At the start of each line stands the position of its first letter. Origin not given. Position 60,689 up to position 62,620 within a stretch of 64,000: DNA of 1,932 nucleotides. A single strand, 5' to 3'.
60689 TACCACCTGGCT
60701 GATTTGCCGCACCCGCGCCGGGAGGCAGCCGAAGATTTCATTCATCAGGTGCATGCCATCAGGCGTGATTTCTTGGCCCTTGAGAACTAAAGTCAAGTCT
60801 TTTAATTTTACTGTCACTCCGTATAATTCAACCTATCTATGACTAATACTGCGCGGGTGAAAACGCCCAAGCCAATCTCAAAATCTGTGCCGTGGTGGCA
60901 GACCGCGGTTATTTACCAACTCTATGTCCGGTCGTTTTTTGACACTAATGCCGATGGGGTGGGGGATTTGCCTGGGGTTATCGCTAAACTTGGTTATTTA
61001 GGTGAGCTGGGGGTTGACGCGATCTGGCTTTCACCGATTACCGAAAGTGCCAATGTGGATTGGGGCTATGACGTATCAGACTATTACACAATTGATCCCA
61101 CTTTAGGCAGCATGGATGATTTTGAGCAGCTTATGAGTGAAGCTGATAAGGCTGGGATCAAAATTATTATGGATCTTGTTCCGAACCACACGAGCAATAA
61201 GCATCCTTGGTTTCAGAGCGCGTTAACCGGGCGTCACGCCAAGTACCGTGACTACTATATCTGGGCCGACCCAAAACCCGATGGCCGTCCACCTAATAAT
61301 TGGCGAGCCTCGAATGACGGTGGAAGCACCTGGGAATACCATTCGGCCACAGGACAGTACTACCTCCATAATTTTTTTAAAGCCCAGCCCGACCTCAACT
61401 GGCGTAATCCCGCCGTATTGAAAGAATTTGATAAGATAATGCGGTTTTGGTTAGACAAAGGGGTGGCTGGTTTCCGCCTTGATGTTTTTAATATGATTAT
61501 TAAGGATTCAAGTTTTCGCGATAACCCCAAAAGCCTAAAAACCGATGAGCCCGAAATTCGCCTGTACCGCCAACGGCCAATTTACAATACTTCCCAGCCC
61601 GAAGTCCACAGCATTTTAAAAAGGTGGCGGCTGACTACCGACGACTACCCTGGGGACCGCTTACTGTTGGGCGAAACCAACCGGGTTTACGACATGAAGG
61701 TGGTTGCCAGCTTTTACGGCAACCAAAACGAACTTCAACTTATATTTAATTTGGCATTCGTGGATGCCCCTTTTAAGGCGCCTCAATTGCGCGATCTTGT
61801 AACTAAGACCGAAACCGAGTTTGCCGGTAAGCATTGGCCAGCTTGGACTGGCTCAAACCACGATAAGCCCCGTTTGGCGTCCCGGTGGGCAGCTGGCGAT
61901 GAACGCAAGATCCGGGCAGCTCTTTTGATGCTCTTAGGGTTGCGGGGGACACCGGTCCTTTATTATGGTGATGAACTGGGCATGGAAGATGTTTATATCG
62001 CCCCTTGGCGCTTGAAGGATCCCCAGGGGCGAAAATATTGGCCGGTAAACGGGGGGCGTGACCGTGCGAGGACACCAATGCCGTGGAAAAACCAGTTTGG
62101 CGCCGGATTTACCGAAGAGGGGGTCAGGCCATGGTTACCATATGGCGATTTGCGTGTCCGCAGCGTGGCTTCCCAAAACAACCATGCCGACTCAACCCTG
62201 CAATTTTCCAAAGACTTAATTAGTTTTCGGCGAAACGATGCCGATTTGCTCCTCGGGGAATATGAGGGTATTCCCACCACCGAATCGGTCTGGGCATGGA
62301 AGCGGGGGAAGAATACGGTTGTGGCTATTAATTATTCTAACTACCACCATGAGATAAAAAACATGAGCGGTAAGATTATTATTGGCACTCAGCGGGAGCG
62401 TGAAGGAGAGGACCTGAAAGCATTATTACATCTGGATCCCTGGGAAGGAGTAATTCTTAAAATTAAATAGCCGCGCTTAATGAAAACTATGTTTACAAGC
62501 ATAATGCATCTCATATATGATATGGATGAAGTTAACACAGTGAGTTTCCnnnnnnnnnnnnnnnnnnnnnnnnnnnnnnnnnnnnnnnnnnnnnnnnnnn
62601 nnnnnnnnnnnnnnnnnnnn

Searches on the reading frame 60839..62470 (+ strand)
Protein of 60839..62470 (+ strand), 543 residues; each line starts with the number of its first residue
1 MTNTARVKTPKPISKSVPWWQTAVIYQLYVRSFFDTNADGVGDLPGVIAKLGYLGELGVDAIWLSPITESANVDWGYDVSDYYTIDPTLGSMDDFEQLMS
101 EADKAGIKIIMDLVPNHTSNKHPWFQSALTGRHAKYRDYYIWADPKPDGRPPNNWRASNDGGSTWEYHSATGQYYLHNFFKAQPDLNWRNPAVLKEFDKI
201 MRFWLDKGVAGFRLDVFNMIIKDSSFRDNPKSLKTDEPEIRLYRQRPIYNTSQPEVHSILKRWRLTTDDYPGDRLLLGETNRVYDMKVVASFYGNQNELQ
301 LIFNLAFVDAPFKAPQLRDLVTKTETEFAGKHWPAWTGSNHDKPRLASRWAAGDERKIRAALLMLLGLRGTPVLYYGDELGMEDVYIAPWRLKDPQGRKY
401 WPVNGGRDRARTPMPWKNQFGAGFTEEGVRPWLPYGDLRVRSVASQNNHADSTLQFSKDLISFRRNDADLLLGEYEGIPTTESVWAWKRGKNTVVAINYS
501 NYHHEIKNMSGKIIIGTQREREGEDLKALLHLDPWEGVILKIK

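Call 81: search_protein_families(library=pfam, proteins=[window:60839-62470:+], max_evalue=0.0001)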
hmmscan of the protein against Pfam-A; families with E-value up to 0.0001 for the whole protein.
window:60839-62470:+ (543 aa): 1 family
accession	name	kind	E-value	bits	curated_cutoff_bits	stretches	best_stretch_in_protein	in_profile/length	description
PF00128.31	Alpha-amylase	-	9.8e-118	394.6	22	1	27-468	1-441/446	Alpha amylase, catalytic domain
